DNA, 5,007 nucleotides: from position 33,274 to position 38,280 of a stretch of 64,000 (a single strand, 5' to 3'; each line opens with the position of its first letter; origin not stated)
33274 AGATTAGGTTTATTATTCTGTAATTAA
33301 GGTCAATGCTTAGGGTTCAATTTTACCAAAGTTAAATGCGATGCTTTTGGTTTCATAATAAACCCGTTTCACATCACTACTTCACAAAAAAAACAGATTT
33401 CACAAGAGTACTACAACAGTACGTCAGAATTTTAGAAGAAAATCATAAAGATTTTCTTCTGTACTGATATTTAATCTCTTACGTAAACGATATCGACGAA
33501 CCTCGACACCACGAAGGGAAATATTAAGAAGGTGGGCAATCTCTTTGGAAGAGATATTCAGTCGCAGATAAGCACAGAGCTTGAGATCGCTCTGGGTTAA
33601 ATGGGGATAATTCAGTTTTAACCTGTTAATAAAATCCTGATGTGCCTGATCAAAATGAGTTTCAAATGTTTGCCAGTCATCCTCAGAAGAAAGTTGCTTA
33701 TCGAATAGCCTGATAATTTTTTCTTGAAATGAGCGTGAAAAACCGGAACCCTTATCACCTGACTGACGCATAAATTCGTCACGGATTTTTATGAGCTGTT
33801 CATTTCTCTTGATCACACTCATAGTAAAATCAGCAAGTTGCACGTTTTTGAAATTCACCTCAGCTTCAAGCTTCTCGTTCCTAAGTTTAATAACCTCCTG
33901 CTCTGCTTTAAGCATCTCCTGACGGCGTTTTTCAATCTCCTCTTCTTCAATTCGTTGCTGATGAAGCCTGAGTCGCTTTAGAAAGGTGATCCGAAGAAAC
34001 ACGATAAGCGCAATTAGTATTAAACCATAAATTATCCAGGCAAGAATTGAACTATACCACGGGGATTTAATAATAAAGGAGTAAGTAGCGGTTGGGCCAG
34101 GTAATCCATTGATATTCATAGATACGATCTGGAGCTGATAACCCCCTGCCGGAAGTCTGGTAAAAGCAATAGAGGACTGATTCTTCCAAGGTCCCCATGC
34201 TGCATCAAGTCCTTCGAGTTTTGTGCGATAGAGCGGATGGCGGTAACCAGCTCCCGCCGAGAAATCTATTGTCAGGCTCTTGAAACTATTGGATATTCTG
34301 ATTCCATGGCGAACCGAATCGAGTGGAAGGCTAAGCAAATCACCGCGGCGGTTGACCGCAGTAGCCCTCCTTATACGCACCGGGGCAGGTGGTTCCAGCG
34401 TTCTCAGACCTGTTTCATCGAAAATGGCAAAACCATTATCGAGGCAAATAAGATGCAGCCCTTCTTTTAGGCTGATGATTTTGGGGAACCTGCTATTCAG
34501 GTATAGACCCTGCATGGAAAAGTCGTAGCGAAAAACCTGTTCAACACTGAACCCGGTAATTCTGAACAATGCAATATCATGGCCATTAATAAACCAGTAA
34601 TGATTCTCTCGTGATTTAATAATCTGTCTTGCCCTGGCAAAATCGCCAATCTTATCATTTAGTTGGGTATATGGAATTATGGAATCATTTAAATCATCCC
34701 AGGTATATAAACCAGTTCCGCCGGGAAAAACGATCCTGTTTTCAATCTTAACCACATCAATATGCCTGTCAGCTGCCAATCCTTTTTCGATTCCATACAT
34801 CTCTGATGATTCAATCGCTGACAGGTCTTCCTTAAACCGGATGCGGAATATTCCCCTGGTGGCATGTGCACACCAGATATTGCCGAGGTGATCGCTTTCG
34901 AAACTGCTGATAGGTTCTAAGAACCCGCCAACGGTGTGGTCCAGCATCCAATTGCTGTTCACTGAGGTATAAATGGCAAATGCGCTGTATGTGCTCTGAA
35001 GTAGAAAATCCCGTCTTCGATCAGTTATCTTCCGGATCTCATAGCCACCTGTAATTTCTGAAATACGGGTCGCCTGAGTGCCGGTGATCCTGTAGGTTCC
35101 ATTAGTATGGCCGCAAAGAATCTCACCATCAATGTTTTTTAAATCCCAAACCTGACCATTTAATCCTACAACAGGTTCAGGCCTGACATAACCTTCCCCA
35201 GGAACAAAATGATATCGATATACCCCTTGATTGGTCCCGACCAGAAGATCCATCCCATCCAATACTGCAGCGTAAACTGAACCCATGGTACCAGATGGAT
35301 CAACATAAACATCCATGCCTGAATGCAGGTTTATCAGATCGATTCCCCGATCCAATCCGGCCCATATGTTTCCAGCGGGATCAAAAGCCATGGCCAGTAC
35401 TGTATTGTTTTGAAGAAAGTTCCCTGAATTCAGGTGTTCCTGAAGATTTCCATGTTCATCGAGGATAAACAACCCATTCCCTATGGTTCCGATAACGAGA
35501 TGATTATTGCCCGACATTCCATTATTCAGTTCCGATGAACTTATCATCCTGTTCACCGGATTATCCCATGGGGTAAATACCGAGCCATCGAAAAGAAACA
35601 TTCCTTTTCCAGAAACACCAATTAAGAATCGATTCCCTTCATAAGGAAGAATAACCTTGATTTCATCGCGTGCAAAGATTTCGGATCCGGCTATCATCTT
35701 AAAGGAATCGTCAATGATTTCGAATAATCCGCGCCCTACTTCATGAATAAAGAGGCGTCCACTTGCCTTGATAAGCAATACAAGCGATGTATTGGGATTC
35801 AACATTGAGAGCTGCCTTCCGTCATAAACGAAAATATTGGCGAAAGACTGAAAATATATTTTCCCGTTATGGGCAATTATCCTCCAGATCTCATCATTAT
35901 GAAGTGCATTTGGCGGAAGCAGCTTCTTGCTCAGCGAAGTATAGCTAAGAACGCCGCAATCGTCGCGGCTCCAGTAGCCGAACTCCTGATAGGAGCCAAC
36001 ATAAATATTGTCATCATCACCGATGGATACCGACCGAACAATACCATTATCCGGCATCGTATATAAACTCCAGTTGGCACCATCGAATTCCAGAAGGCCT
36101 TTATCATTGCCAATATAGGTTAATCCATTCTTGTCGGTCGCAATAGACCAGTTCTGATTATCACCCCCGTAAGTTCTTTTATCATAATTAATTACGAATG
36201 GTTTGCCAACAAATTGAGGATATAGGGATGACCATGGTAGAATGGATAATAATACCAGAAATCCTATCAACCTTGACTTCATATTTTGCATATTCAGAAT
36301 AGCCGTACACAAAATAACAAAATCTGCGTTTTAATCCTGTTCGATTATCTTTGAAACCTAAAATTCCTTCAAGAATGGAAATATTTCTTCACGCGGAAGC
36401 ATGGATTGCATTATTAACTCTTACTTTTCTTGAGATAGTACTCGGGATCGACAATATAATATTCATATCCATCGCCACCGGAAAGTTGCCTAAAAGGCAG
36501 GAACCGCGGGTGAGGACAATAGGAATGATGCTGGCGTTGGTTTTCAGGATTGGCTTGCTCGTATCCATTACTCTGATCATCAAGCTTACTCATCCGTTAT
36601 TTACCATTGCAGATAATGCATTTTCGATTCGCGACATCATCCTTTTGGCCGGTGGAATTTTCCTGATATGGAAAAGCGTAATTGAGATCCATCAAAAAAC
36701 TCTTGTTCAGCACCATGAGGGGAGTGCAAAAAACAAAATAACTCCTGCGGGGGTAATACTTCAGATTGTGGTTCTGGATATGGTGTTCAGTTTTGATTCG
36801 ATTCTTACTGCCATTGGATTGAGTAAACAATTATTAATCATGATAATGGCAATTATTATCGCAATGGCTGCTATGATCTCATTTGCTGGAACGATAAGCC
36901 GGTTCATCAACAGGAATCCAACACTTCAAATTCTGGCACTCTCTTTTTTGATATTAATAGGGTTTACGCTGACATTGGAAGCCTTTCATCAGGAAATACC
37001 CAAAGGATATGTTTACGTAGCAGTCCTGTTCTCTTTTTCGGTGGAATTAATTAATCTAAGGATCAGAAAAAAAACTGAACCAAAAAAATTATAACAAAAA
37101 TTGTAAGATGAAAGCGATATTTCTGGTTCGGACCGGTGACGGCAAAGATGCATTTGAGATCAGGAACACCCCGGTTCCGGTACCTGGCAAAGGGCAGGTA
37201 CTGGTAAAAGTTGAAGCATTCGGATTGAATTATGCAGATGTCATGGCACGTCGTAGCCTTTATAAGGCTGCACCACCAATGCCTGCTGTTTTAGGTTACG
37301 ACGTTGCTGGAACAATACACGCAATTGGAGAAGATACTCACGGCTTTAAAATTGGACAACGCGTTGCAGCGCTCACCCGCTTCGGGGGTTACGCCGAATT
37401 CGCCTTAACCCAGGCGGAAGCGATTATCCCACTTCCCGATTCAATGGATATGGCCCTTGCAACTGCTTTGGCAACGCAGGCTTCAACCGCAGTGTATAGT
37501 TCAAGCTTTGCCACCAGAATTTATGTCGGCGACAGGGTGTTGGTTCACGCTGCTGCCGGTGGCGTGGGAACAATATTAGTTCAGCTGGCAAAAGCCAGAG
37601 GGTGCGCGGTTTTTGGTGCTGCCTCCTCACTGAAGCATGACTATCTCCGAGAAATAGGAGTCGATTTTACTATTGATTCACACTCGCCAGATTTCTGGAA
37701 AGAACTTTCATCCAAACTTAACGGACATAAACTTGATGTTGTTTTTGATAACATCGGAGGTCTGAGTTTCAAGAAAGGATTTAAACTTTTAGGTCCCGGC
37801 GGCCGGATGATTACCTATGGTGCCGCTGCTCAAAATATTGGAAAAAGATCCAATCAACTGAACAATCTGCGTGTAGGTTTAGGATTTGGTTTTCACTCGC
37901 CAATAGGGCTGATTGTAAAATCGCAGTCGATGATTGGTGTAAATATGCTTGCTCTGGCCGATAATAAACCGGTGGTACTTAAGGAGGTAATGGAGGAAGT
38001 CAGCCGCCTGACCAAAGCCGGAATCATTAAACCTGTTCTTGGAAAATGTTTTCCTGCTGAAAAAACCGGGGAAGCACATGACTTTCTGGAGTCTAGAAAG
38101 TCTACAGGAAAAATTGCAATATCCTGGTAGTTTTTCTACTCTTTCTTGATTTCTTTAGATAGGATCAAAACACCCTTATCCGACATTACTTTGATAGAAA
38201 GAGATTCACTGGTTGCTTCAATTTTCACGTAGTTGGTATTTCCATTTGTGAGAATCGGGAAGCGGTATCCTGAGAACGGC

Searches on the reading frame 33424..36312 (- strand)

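Call 51: search_protein_families(library=pfam, proteins=[window:33424-36312:-], max_evalue=0.00001)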
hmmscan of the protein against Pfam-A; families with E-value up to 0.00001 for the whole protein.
window:33424-36312:- (962 aa): 1 family
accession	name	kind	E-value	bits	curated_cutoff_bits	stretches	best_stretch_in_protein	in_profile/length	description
PF07495.19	Y_Y_Y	-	6.1e-07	29.7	26.6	1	691-748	6-64/65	Y_Y_Y domain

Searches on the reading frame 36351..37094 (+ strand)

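Call 32: search_protein_families(library=pfam, proteins=[window:36351-37094:+], max_evalue=0.00001)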
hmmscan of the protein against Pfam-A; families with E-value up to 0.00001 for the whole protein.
window:36351-37094:+ (247 aa): 1 family
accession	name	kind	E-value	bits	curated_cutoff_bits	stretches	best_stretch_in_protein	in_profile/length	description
PF03741.22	TerC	-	6.8e-44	150.2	27.8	1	22-210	1-177/178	Integral membrane protein TerC family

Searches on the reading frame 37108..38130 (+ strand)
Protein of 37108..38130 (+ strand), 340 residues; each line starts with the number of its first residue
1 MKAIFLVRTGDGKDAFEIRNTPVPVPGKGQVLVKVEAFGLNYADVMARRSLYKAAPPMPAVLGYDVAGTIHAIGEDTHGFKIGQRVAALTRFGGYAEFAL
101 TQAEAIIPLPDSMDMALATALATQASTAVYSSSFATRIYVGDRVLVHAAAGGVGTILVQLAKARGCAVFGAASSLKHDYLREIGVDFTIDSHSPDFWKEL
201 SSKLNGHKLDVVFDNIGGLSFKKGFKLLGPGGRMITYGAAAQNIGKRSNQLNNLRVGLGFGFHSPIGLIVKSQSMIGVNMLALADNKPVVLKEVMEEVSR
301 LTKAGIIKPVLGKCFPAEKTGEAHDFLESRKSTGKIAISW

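Call 32: search_protein_families(library=pfam, proteins=[window:37108-38130:+], max_evalue=0.00001)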
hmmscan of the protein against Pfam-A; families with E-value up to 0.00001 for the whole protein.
window:37108-38130:+ (340 aa): 3 families
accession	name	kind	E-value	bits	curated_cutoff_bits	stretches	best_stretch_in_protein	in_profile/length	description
PF13602.12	ADH_zinc_N_2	-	1.9e-19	71.3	27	1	184-338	2-134/134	Zinc-binding dehydrogenase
PF00107.32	ADH_zinc_N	-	1.3e-18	67.6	31.8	1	152-249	1-100/129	Zinc-binding dehydrogenase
PF08240.17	ADH_N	-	1.9e-18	67.1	23.5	1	27-111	1-104/104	Alcohol dehydrogenase GroES-like domain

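Call 36: search_protein_families(library=ncbifam, proteins=[window:37108-38130:+], max_evalue=1e-10)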
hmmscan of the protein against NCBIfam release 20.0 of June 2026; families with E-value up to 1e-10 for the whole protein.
window:37108-38130:+ (340 aa): 17 families
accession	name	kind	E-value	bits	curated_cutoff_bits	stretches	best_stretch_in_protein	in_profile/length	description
TIGR02824.1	quinone_pig3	subfamily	6.8e-63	212.6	296.8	1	1-339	1-324/325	putative NAD(P)H quinone oxidoreductase, PIG3 family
NF041183.1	Pks2_ls1_myc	equivalog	3.7e-39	133.5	2400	1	13-336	1417-1725/2086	sulfolipid-1 biosynthesis phthioceranic/hydroxyphthioceranic acid synthase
NF010344.0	PRK13771.1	subfamily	3.6e-33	114.9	349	2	93-339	116-332/334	putative alcohol dehydrogenase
NF008024.0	PRK10754.1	subfamily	9.5e-30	103.7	348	1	19-334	19-321/327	NADPH:quinone reductase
NF041172.1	AcrlCoa_red_Thmprot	equivalog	6.1e-29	101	500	1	93-338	116-332/334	acryloyl-CoA reductase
TIGR02817.1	adh_fam_1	subfamily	3.2e-28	99.1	284.05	1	19-234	20-243/336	zinc-binding alcohol dehydrogenase family protein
TIGR02823.1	oxido_YhdH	subfamily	2.4e-25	89.1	297.25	1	7-242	5-246/324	acrylyl-CoA reductase family protein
TIGR01751.1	crot-CoA-red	equivalog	1.1e-24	86.9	378.55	1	90-205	137-254/398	crotonyl-CoA carboxylase/reductase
NF047908.1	AldhRedAhr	equivalog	1.9e-20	73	470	1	90-247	117-269/335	NADPH-dependent aldehyde reductase Ahr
NF058644.1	CurcmRedCuraProt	equivalog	3.6e-20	72.3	440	1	13-242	15-244/336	NADPH-dependent curcumin/dihydrocurcumin reductase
TIGR00692.1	tdh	equivalog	2.5e-17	62.9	458.35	0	91-241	115-264/340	L-threonine 3-dehydrogenase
TIGR02825.1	B4_12hDH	equivalog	6.3e-15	55.4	579.85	1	16-239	21-240/327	leukotriene B4 12-hydroxydehydrogenase/15-oxo-prostaglandin 13-reductase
NF003808.0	PRK05396.1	equivalog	1.7e-13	50.2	380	0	13-88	10-87/341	L-threonine 3-dehydrogenase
NF051456.1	acrylyl_AcuI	equivalog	2.3e-13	49.7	440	1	26-192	25-199/325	acrylyl-CoA reductase (NADPH)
TIGR03989.1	Rxyl_3153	subfamily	1.7e-12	47.3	440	0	83-242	129-291/370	NDMA-dependent alcohol dehydrogenase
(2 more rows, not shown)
